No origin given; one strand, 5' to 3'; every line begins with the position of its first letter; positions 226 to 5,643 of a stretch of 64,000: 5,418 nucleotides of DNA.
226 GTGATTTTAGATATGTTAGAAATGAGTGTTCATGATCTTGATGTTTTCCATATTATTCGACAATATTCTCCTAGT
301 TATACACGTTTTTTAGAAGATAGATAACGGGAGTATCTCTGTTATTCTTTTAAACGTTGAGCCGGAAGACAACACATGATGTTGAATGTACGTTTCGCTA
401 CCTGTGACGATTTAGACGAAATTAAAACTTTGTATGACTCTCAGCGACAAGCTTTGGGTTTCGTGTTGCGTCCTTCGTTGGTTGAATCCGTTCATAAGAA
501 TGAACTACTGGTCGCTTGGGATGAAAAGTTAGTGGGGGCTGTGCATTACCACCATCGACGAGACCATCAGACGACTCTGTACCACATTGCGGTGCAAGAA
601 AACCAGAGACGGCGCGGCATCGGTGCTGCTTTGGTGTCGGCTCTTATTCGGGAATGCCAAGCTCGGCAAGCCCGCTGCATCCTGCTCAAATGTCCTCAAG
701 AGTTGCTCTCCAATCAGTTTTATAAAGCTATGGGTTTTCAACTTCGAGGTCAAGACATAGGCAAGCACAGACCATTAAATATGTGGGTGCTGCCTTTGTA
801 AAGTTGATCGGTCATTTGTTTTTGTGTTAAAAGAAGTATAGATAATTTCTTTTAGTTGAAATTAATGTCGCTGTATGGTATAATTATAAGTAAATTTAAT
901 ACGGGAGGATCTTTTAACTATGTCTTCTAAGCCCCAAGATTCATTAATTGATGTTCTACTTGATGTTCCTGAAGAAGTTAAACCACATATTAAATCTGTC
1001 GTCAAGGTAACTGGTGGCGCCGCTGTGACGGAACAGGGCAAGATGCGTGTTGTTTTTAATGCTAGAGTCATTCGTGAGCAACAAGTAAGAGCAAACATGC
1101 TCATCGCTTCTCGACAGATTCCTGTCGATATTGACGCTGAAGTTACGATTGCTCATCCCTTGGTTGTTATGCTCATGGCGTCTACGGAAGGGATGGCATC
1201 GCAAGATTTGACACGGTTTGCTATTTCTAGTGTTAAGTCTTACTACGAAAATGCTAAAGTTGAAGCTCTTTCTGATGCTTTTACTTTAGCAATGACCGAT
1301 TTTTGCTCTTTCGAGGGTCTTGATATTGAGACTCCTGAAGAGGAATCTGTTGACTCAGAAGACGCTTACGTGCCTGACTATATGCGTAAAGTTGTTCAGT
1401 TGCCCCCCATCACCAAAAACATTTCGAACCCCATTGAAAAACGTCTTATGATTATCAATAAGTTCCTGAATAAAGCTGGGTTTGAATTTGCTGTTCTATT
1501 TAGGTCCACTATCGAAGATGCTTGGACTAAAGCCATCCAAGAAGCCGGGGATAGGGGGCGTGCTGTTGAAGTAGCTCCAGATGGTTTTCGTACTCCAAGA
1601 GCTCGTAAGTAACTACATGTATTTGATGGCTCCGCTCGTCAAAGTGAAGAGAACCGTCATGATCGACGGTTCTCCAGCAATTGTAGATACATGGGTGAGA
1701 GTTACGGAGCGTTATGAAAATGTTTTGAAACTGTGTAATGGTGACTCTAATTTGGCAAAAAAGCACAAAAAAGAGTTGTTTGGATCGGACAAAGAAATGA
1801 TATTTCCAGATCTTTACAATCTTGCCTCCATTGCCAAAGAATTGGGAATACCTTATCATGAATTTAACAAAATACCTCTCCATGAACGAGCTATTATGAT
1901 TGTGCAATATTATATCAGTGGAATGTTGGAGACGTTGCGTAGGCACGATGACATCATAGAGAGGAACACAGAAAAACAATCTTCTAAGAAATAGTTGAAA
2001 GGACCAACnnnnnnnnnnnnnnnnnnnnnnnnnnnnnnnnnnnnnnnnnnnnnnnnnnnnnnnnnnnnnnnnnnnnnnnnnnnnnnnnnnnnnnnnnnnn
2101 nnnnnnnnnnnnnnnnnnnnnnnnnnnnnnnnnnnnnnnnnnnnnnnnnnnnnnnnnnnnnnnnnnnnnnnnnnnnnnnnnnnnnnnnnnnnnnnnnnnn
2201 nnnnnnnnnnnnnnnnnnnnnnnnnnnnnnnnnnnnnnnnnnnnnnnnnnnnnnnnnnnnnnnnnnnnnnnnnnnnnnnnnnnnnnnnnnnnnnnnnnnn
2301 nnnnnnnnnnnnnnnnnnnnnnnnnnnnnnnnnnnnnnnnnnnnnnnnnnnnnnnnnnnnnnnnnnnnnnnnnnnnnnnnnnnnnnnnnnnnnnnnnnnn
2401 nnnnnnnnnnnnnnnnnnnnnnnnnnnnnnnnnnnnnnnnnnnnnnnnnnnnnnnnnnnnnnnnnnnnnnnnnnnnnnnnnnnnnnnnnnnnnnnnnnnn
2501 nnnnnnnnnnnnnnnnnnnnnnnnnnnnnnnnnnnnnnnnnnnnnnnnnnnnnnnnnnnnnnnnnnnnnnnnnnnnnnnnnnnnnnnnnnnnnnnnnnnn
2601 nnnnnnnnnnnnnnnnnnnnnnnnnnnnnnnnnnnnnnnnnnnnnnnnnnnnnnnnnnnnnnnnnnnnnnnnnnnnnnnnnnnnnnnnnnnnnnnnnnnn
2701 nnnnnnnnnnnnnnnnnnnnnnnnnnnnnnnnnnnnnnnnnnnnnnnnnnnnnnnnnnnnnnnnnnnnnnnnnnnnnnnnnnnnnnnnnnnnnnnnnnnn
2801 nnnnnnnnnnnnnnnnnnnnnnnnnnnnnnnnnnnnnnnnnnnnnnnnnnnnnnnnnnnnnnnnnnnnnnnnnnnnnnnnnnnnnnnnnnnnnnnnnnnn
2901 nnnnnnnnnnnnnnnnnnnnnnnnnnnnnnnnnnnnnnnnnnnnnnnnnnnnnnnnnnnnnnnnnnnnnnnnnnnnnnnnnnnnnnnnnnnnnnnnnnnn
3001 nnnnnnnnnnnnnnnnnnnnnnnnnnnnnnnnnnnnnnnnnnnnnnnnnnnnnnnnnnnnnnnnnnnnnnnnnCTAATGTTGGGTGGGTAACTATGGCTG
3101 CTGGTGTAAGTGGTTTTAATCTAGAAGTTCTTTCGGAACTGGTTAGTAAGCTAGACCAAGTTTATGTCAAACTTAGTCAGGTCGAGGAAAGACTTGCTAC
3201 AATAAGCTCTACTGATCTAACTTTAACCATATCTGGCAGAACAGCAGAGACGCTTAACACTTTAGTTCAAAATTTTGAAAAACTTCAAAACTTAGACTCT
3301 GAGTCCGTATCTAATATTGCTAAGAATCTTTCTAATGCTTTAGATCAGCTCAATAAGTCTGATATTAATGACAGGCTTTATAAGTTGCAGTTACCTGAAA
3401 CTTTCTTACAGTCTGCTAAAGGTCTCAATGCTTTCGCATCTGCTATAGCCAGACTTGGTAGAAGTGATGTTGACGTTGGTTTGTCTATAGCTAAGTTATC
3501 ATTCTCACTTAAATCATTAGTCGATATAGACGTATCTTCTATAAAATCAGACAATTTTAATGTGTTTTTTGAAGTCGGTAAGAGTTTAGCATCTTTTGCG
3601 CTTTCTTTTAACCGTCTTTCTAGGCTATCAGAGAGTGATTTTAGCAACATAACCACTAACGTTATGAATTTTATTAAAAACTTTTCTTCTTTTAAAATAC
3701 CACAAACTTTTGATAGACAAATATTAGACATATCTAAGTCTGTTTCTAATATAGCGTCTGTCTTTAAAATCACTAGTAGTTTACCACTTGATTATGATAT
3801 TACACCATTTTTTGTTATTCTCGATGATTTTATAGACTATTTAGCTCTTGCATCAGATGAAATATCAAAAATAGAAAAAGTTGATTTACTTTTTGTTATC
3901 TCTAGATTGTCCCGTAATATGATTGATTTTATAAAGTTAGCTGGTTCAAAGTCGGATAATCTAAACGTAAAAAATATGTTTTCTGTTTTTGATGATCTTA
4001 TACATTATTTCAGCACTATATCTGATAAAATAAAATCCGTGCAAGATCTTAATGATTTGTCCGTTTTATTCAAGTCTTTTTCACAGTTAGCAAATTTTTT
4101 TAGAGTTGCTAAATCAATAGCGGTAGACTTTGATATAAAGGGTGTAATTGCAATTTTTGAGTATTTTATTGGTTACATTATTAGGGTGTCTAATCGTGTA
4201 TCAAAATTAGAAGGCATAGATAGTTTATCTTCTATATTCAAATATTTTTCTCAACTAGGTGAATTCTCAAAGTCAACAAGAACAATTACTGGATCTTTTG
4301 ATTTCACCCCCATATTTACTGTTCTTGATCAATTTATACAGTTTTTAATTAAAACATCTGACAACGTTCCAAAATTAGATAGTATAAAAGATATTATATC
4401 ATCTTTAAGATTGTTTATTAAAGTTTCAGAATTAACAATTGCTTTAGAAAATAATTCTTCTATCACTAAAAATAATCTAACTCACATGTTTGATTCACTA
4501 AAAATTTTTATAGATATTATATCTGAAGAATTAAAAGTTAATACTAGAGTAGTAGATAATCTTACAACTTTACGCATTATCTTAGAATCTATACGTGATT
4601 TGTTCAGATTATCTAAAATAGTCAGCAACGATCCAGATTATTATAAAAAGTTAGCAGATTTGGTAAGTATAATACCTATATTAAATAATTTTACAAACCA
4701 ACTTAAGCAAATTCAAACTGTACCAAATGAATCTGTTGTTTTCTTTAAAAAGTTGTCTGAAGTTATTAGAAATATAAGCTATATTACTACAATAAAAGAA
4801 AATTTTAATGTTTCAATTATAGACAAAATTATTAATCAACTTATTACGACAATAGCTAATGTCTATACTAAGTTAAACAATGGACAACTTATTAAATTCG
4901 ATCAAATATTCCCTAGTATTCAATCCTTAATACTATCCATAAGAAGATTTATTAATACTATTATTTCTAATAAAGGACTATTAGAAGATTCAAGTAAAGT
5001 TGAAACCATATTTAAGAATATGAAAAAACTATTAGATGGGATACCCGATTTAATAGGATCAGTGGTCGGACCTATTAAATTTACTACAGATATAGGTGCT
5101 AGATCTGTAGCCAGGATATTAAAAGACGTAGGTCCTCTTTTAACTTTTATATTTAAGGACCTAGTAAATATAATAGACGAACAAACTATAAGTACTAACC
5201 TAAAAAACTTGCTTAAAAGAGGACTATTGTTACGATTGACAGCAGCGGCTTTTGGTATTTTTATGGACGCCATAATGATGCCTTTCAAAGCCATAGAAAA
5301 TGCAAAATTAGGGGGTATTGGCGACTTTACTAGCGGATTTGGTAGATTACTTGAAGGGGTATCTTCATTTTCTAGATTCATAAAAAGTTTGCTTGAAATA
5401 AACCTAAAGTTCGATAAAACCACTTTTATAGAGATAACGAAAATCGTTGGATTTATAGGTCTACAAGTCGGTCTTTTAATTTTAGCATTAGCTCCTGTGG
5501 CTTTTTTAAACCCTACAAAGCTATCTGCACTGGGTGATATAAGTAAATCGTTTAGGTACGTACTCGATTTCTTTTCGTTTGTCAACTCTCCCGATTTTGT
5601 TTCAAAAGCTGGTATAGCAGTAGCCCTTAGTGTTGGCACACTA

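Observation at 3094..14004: Exceptionally long (3636 aa) tape measure protein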

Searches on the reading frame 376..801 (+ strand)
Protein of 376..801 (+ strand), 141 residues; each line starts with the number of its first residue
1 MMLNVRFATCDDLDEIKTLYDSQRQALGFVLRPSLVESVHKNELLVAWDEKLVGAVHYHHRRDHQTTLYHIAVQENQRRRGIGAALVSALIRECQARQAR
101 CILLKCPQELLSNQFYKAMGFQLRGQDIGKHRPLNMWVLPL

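Call 9: search_protein_families(library=phrogs, proteins=[window:376-798:+], max_evalue=0.001)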
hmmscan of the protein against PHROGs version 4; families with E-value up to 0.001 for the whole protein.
window:376-798:+ (141 aa): 5 families
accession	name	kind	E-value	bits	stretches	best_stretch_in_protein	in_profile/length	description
phrog_3810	-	other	2.3e-11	44.9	1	17-127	26-148/155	acetyltransferase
phrog_1249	-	other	7.2e-10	39.9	1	1-130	6-155/180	acetyltransferase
phrog_7861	-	other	1.4e-06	29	1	66-130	54-116/159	acetyltransferase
phrog_8663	-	unknown function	0.0005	20.2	1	43-102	197-256/314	-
phrog_20341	-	other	0.00092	20.5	0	45-127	76-159/180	acetyltransferase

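Call 10: search_protein_families(library=pfam, proteins=[window:376-798:+], max_evalue=0.01)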
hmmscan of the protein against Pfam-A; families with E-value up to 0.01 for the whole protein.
window:376-798:+ (141 aa): 10 families
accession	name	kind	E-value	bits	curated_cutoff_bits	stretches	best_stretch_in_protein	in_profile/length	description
PF00583.31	Acetyltransf_1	-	3.7e-13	50.2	20.7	1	43-121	35-116/116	Acetyltransferase (GNAT) family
PF13508.13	Acetyltransf_7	-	1.3e-12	48.3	27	1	42-122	3-83/84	Acetyltransferase (GNAT) domain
PF13673.13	Acetyltransf_10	-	5e-11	43.1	23.6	1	41-125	30-111/128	Acetyltransferase (GNAT) domain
PF08445.16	FR47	-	2.4e-10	40.7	22.1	1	61-124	18-80/86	FR47-like protein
PF14542.12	Acetyltransf_CG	-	6.6e-08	33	30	1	47-106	7-64/80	GCN5-related N-acetyl-transferase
PF12568.14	PanZ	-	2.9e-05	24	22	1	36-94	31-90/128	Acetyltransferase (GNAT) domain, PanZ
PF13480.13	Acetyltransf_6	-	0.00018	22.1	22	1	43-104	73-134/143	Acetyltransferase (GNAT) domain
PF13527.13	Acetyltransf_9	-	0.0011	19.4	25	0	39-122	38-125/127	Acetyltransferase (GNAT) domain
PF12746.13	GNAT_acetyltran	-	0.0025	17.9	26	0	70-123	185-236/243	GNAT acetyltransferase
PF13581.12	HATPase_c_2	-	0.0056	17.1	27.4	0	24-67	12-55/127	Histidine kinase-like ATPase domain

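Call 45: find_encoding_contigs(protein=window:376-801:+, flank=10000, max_places=3)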
Protein window:376-801:+ (141 aa): no gene with exactly this product is on record in the collection.

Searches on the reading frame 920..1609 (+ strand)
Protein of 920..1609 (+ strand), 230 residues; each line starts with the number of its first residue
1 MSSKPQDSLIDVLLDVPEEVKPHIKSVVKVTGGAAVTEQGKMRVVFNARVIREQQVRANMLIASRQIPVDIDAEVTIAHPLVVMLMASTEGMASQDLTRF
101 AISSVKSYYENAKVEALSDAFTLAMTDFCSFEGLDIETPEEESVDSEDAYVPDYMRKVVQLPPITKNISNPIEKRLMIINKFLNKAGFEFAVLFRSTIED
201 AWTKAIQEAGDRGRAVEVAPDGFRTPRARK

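Call 9: search_protein_families(library=phrogs, proteins=[window:920-1609:+], max_evalue=0.001)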
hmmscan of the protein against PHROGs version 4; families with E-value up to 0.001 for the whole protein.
window:920-1609:+ (230 aa): 0 families

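Call 10: search_protein_families(library=pfam, proteins=[window:920-1609:+], max_evalue=0.01)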
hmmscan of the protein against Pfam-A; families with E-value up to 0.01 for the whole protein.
window:920-1609:+ (230 aa): 0 families

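Call 55: search_protein_families(library=ncbifam, proteins=[window:920-1609:+], max_evalue=0.1)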
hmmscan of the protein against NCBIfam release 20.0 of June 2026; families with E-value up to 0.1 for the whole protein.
window:920-1609:+ (230 aa): 2 families
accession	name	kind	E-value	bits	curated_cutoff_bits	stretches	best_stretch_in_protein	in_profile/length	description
NF058622.1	AmAvDiazAvaA6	equivalog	0.0088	14.5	975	1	56-132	241-316/548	3-aminoavenalumate diazotase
NF002224.0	PRK01119.1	equivalog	0.011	15.7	169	1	47-90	56-101/110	putative heavy metal-binding protein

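Call 88: search_solved_structures(query=window:920-1609:+, max_evalue=1)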
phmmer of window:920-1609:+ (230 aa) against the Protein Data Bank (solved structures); distinct sequences matched with E-value up to 1: 1.
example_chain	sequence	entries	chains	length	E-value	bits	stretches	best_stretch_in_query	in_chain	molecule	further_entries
8uda_A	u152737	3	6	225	0.87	12.5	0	124-180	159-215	Glutathione-S-Transferase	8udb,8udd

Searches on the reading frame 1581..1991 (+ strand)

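Call 9: search_protein_families(library=phrogs, proteins=[window:1581-1991:+], max_evalue=0.001)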
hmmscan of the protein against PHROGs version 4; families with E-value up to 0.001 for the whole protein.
window:1581-1991:+ (137 aa): 0 families

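Call 10: search_protein_families(library=pfam, proteins=[window:1581-1991:+], max_evalue=0.01)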
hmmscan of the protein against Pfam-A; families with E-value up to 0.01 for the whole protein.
window:1581-1991:+ (137 aa): 0 families

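Call 55: search_protein_families(library=ncbifam, proteins=[window:1581-1991:+], max_evalue=0.1)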
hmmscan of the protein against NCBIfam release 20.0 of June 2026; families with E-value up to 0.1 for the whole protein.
window:1581-1991:+ (137 aa): 1 family
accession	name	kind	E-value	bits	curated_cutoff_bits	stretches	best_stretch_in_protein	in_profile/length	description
NF010439.0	PRK13865.1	equivalog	0.0032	17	188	1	11-52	166-206/237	type IV secretion system protein VirB8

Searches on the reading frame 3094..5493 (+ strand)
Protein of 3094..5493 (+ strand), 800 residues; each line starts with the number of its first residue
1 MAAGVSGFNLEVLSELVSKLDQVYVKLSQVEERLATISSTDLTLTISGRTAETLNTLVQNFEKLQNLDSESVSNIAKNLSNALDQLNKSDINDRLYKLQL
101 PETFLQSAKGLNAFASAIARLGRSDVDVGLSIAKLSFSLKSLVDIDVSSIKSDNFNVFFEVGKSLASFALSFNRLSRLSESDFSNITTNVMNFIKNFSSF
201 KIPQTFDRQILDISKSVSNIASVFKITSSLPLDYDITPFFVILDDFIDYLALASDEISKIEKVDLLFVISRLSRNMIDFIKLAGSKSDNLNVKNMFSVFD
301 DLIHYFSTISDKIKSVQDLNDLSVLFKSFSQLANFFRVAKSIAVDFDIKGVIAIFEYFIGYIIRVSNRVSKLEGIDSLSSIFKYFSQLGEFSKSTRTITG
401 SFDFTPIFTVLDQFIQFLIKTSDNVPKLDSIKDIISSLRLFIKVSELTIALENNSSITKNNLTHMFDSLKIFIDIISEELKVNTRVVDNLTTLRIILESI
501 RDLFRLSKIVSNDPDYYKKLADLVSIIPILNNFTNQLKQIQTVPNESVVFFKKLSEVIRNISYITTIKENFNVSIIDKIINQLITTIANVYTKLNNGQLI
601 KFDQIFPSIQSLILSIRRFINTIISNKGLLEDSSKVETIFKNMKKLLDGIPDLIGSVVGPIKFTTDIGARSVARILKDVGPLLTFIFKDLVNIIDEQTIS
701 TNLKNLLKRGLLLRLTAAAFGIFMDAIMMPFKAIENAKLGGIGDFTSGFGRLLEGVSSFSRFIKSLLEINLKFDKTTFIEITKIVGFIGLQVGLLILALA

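Call 24: find_related_loci(query=window:3094-5493:+, collection=viral_contigs, flank=10000)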
Query window:3094-5493:+ (800 aa) in viral_contigs; peptide patterns used: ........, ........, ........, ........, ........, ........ (x = any residue, [..] = any of these).
10 stretches matched a pattern, but none encodes a relative of the query by tblastn (E <= 1e-3).
